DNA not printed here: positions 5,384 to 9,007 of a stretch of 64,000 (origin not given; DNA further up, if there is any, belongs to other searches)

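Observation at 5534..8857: Lipoprotein built from 20 alternating '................' modules and collagen-like triplet runs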

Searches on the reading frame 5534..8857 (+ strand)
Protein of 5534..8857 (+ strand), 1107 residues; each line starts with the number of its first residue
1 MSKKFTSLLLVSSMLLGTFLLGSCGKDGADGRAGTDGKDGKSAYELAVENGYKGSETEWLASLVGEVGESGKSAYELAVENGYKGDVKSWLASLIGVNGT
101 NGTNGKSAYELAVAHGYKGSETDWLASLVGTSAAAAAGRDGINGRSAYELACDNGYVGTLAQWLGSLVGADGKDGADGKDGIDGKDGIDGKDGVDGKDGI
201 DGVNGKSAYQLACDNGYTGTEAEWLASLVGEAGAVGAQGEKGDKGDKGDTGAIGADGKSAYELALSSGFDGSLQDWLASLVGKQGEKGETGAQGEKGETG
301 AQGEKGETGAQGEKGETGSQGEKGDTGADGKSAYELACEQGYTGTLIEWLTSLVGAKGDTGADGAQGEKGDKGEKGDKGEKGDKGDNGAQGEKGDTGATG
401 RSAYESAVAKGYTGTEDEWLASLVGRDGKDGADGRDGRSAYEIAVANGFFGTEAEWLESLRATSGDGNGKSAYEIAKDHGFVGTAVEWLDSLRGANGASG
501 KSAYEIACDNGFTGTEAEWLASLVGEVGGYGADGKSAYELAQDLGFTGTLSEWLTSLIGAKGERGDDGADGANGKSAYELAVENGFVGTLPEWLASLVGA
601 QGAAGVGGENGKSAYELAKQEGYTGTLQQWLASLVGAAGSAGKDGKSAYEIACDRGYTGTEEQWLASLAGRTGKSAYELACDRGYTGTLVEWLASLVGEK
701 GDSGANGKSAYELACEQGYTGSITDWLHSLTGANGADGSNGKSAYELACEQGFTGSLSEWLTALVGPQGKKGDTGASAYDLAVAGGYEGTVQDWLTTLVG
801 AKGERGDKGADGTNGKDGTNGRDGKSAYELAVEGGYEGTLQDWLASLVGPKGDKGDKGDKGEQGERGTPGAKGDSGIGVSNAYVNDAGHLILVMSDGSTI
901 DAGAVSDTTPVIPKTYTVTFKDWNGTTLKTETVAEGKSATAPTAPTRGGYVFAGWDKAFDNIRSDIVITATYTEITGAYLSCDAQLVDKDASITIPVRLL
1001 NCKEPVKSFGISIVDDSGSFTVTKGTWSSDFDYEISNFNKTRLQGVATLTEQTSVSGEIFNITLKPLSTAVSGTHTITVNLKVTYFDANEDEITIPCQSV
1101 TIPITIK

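Call 4: search_protein_families(library=pfam, proteins=[window:5534-8857:+], max_evalue=0.01)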
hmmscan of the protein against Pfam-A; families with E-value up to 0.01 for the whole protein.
window:5534-8857:+ (1107 aa): 8 families
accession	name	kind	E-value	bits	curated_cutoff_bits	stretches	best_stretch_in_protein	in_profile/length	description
PF01391.23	Collagen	-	1.2e-31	108.7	27.2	6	282-332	4-54/60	Collagen triple helix repeat (20 copies)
PF09479.16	Flg_new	-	7.2e-10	39.3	27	1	916-958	1-41/65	Listeria-Bacteroides repeat domain (List_Bact_rpt)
PF15659.11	Toxin-JAB1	-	2.7e-09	37.8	21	0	463-499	3-35/87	JAB-like toxin 1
PF17535.7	DUF5454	-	7.5e-05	22.7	25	0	612-654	117-157/221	Family of unknown function (DUF5454)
PF17263.7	DUF5329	-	8.6e-05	23.2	27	0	473-523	41-90/95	Family of unknown function (DUF5329)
PF11154.13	DUF2934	-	0.00016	21.7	22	0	108-126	10-30/37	Protein of unknown function (DUF2934)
PF00963.24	Cohesin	-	0.00057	20.5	24.1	1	990-1094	13-129/139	Cohesin domain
PF23106.1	EGF_Teneurin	-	0.0039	17.7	24.3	0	337-345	17-25/30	Teneurin-like EGF domain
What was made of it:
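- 5606..8167 (+): Stalk: 20 helix-loop-helix 'SAYE' modules alternating with Gly-X-Y runs (aa 25-878). Pfam Collagen 1.2e-31 (call 4).
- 8273..8455 (+): InlB-type B-repeat (Flg_new / List_Bact_rpt). Pfam 7.2e-10 (call 4).
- On Bacterial collagen-like protein (Pfam Collagen PF01391): Pfam Collagen 1.2e-31, 108.7 bits vs GA 27.2 (call 4).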

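Call 5: search_protein_families(library=ncbifam, proteins=[window:5534-8857:+], max_evalue=0.01)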
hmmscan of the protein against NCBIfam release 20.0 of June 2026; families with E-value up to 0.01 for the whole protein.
window:5534-8857:+ (1107 aa): 3 families
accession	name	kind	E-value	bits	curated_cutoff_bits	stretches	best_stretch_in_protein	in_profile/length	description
NF038329.2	gly_rich_SclB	equivalog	1.2e-45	156.3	325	4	230-438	120-329/442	LPXTG-anchored collagen-like adhesin Scl2/SclB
NF038330.1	adhesin_SclA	exception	1.9e-30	106.8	400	3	281-438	113-256/405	LPXTG-anchored collagen-like adhesin Scl1/SclA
NF046116.1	adhesin_Lcl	equivalog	4.9e-30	104.4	500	6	282-435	105-247/431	collagen-like adhesin Lcl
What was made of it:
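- On Scl1/Scl2 LPXTG collagen-like adhesins (NCBIfam NF038329/NF038330): 156.3 bits vs cut-off 325 and 106.8 bits vs 400 (call 5).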

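Call 6: search_protein_families(library=phrogs, proteins=[window:5534-8857:+], max_evalue=0.01)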
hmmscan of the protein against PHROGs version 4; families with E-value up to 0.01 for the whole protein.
window:5534-8857:+ (1107 aa): 58 families (the best 25 are shown)
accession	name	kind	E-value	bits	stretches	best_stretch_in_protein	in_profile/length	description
phrog_25979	-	unknown function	3.9e-201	670.3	13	766-875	171-277/521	-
phrog_19976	-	tail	2.2e-166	552.6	20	422-466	94-138/256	tail assembly protein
phrog_14726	-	tail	6.3e-151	504.7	17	104-206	123-225/537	tail fiber protein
phrog_13286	-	tail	3.7e-139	466.1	20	196-255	61-120/662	tail protein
phrog_22483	-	unknown function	1.6e-126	422.6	19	428-466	26-64/306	-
phrog_15433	-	tail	1.6e-121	408.3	11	436-526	50-130/798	tail sheath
phrog_15437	-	tail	4.8e-120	403.1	18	809-878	277-345/656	tail fiber protein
phrog_14029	-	unknown function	1.6e-114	384.8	9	499-633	90-241/1115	-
phrog_19864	-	unknown function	7.9e-103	346.1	13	399-460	85-146/1268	-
phrog_4440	-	tail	6.3e-81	273.6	16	233-300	244-305/410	tail fiber protein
phrog_35690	-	unknown function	3.2e-69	232.7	3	200-228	119-147/156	-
phrog_25888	-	unknown function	9.9e-63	213.3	8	800-898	193-285/325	-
phrog_3904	-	tail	4.9e-58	198.3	8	200-301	190-289/1086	tail fiber protein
phrog_5132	-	unknown function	9.9e-44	150.8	3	641-750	25-119/411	-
phrog_1806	-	tail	8.6e-42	144.3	6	224-341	133-241/276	collagen like minor tail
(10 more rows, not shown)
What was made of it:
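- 5606..8167 (+): PHROG tail-fibre families (call 6).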

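Call 13: find_homologous_proteins(query=window:5534-8854:+, max_evalue=0.00001)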
Query window:5534-8854:+ (1107 aa): 6324 proteins with E <= 0.00001 among 8000 candidates; the best 120 are listed.
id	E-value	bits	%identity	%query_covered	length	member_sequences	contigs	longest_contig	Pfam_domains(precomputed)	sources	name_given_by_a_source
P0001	4.6e-238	811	43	74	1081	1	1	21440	PF01391.24,PF09479.17,PF18998.7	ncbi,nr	ncbi:MAG TPA: hypothetical protein GXZ23_03640 [Clostridiales bacterium]|nr:hypothetical protein [Cl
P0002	4.6e-210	719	49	52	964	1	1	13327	PF09479.17,PF18998.7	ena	-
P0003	9.7e-210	718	49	52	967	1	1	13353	PF09479.17,PF18998.7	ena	-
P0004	8.0e-209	715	49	52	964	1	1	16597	PF09479.17,PF18998.7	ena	-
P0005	8.4e-209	714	49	52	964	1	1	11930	PF09479.17,PF18998.7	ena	-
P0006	1.5e-204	700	44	81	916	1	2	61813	PF09479.17,PF00963.25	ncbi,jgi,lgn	-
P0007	3.3e-200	686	38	55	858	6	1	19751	PF01391.24,PF09479.17,PF00963.25,PF12796.14,PF11154.14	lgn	-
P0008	4.5e-178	613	44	55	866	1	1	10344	PF01391.24,PF09479.17,PF12796.14,PF00395.26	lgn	-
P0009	1.3e-177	611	34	76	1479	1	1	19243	PF01391.24,PF11154.14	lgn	-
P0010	2.0e-176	607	47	52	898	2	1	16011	PF09479.17,PF00963.25,PF12796.14,PF00395.26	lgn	-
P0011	8.7e-169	582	43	58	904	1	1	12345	PF01391.24,PF09479.17,PF00963.25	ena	-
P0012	1.1e-164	568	42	58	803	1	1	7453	PF01391.24,PF09479.17,PF00963.25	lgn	-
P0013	2.6e-164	567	52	41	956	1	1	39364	PF01391.24,PF13306.13,PF11154.14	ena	-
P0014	3.0e-157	544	41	53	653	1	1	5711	PF01391.24,PF09479.17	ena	-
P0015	5.7e-152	526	49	40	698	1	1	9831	PF01391.24,PF09479.17,PF00963.25,PF11154.14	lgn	-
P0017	4.3e-148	513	35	74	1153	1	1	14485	PF01391.24,PF07921.18,PF11154.14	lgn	-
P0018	4.0e-142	494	43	52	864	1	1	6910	PF01391.24,PF00963.25,PF11154.14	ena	-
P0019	3.3e-141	491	44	46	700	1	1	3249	PF01391.24,PF09479.17,PF18998.7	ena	-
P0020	1.7e-140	488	52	46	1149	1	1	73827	PF01391.24,PF11154.14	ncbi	-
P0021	3.1e-140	487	35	71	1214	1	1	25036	PF01391.24,PF13667.12,PF07921.18,PF04328.19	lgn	-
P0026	5.1e-133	464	41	48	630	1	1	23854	PF01391.24,PF09479.17,PF00963.25,PF11154.14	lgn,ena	-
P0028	2.2e-131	458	44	48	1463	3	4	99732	PF01391.24,PF09479.17,PF13306.13,PF13855.13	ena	-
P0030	1.4e-130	455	32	79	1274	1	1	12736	PF01391.24,PF11154.14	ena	-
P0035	1.0e-124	436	48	36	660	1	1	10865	PF01391.24,PF09479.17,PF18998.7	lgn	-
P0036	2.7e-124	435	43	43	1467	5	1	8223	PF01391.24,PF09479.17,PF13306.13,PF13855.13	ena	-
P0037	1.3e-123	432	38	53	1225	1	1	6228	PF01391.24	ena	-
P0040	4.0e-122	427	41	49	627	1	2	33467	PF01391.24,PF09479.17,PF00963.25,PF16378.11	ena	-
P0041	3.2e-121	424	31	77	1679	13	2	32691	PF01391.24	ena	-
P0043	7.2e-119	417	33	80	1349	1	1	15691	PF01391.24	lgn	-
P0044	1.1e-118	416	49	31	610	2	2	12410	PF01391.24,PF09479.17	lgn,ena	-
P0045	2.0e-118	415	52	38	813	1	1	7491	PF01391.24,PF09479.17,PF00963.25,PF18998.7,PF00395.26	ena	-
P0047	4.9e-118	414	49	30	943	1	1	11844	PF01391.24,PF11154.14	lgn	-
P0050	3.7e-115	404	34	53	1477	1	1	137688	PF01391.24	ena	-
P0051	7.5e-115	403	32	99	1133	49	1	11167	PF01391.24,PF09479.17,PF00963.25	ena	-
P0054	9.3e-114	400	30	99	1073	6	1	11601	PF01391.24,PF09479.17,PF00963.25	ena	-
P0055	1.3e-113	399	31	99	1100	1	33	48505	PF01391.24,PF09479.17,PF00963.25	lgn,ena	-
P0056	1.7e-113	399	34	76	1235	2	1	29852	PF01391.24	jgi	jgi:hypothetical protein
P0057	1.9e-113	399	31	99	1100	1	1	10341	PF01391.24,PF09479.17,PF00963.25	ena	-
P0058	4.7e-113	397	40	49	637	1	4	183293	PF01391.24,PF09479.17,PF00963.25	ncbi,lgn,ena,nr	ncbi:MAG: InlB B-repeat-containing protein [Clostridia bacterium]|nr:InlB B-repeat-containing protei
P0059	5.5e-113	397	30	88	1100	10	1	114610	PF01391.24,PF09479.17,PF00963.25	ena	-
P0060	6.7e-113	397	31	99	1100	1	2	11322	PF01391.24,PF09479.17,PF00963.25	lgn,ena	-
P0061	7.8e-113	397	33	59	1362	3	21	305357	PF01391.24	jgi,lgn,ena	-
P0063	2.8e-112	395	39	44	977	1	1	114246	PF01391.24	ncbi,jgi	-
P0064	3.6e-112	394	30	87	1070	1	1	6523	PF01391.24,PF09479.17,PF00963.25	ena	-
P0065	4.3e-112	394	40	37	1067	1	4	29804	PF01391.24,PF09479.17,PF00963.25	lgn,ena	-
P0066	4.5e-112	394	38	58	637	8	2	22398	PF01391.24,PF09479.17,PF00963.25,PF16378.11,PF11154.14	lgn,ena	-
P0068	6.7e-112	394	37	37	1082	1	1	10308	PF01391.24,PF09479.17,PF00963.25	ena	-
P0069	7.4e-112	393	29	99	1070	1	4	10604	PF01391.24,PF09479.17,PF00963.25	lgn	-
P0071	9.2e-112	393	30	99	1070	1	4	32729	PF01391.24,PF09479.17,PF00963.25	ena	-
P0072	1.1e-111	393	39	37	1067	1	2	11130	PF01391.24,PF09479.17,PF00963.25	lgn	-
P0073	1.5e-111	392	30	99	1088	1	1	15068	PF01391.24,PF09479.17,PF00963.25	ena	-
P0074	1.5e-111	392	37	37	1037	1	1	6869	PF01391.24,PF09479.17,PF00963.25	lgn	-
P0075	2.0e-111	392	30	87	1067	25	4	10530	PF01391.24,PF09479.17,PF00963.25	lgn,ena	-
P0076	2.1e-111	392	31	99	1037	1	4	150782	PF01391.24,PF09479.17,PF00963.25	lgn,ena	-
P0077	2.4e-111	392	29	99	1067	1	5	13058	PF01391.24,PF09479.17,PF00963.25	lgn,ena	-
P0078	2.5e-111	392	31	99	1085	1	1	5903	PF01391.24,PF09479.17,PF00963.25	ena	-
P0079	2.7e-111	392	30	87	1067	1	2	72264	PF01391.24,PF09479.17,PF00963.25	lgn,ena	-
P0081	3.1e-111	391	31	99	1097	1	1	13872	PF01391.24,PF09479.17,PF00963.25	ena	-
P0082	3.2e-111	391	40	37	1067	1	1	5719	PF01391.24,PF09479.17,PF00963.25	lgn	-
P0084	4.1e-111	391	34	63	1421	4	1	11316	PF01391.24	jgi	jgi:hypothetical protein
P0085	4.5e-111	391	33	78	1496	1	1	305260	PF01391.24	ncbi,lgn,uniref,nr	ncbi:tail fiber protein [Pseudomonas phage Psa21]|uniref:Virion structural protein n=1 Tax=Pseudomon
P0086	4.7e-111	391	39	37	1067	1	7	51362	PF01391.24,PF09479.17,PF00963.25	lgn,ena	-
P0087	5.3e-111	391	38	37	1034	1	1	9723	PF01391.24,PF09479.17,PF00963.25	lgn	-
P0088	6.1e-111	390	28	76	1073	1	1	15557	PF01391.24,PF09479.17,PF00963.25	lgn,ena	-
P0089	7.0e-111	390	28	76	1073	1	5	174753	PF01391.24,PF09479.17,PF00963.25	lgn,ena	-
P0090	7.3e-111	390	28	76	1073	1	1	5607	PF01391.24,PF09479.17,PF00963.25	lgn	-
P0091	7.6e-111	390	28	76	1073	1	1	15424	PF01391.24,PF09479.17,PF00963.25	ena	-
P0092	8.5e-111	390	30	87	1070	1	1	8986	PF01391.24,PF09479.17,PF00963.25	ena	-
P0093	1.0e-110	390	30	87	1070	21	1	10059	PF01391.24,PF09479.17,PF00963.25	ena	-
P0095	1.2e-110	390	36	65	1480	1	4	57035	PF01391.24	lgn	-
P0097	1.5e-110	389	28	76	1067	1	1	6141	PF01391.24,PF09479.17,PF00963.25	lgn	-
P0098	2.1e-110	389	40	37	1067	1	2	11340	PF01391.24,PF09479.17,PF00963.25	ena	-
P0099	2.3e-110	389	40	37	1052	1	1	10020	PF01391.24,PF09479.17,PF00963.25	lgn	-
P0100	2.6e-110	388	32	58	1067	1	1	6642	PF01391.24,PF09479.17,PF00963.25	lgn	-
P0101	3.2e-110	388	32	58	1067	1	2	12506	PF01391.24,PF09479.17,PF00963.25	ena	-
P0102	4.8e-110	387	39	37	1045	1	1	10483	PF01391.24,PF09479.17,PF00963.25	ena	-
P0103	7.4e-110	387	31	99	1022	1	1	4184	PF01391.24,PF09479.17,PF00963.25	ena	-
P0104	1.1e-109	386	32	59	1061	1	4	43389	PF01391.24,PF09479.17,PF00963.25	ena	-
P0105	1.1e-109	386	30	99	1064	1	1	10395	PF01391.24,PF09479.17,PF00963.25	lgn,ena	-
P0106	1.4e-109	386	30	99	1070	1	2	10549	PF01391.24,PF09479.17,PF00963.25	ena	-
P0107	1.9e-109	385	30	87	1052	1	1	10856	PF01391.24,PF09479.17,PF00963.25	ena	-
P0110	4.0e-109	384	28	76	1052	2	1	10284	PF01391.24,PF09479.17,PF00963.25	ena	-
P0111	4.7e-109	384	44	31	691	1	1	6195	PF01391.24,PF09479.17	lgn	-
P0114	8.4e-109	383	31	87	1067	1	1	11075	PF01391.24,PF09479.17,PF00963.25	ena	-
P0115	1.0e-108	383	33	77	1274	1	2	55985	PF01391.24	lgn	-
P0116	1.6e-108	382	38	37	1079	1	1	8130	PF01391.24,PF09479.17,PF00963.25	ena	-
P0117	1.9e-108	382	31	52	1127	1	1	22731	PF01391.24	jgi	jgi:hypothetical protein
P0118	2.8e-108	382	29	99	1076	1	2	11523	PF01391.24,PF09479.17,PF00963.25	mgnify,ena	mgnify:CR=1 FL=1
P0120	4.0e-108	381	30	99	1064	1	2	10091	PF01391.24,PF09479.17,PF00963.25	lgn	-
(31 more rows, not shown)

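Call 18: find_encoding_contigs(protein=P0006, flank=8000, max_places=3)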
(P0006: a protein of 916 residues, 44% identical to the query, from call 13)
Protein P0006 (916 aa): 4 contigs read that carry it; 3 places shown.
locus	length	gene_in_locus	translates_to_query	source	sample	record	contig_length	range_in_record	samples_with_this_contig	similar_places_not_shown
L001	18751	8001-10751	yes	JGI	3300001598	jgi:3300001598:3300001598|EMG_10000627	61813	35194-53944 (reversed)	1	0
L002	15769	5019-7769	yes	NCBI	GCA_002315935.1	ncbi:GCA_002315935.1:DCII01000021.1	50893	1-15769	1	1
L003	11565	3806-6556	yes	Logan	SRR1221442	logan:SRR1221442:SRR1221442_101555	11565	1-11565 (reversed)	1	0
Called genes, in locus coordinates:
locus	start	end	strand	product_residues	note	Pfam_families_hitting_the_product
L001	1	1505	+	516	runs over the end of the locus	-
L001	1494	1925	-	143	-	-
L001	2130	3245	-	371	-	PF01757:Acyl_transf_3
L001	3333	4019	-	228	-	PF00753:Lactamase_B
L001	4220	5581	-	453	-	PF01938:TRAM (weak), PF05958:tRNA_U5-meth_tr, PF02475:TRM5-TYW2_MTfase, PF05175:MTS, PF03602:Cons_hypoth95, PF09445:Methyltransf_15, PF13649:Methyltransf_25, PF13847:Methyltransf_31, +1 more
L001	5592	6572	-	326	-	PF02517:Rce1-like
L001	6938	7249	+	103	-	PF01337:Barstar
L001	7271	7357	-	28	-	-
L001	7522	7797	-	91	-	PF12844:HTH_19, PF13560:HTH_31, PF01381:HTH_3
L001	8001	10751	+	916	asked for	PF09479:Flg_new, PF00963:Cohesin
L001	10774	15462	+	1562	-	-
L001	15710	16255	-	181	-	PF21349:RUBY_RBDX, PF02915:Rubrerythrin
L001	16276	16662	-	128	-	PF01475:FUR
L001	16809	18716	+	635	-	PF00561:Abhydrolase_1 (faint)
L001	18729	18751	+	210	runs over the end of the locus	PF06445:GyrI-like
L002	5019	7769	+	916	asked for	PF09479:Flg_new, PF00963:Cohesin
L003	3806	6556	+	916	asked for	PF09479:Flg_new, PF00963:Cohesin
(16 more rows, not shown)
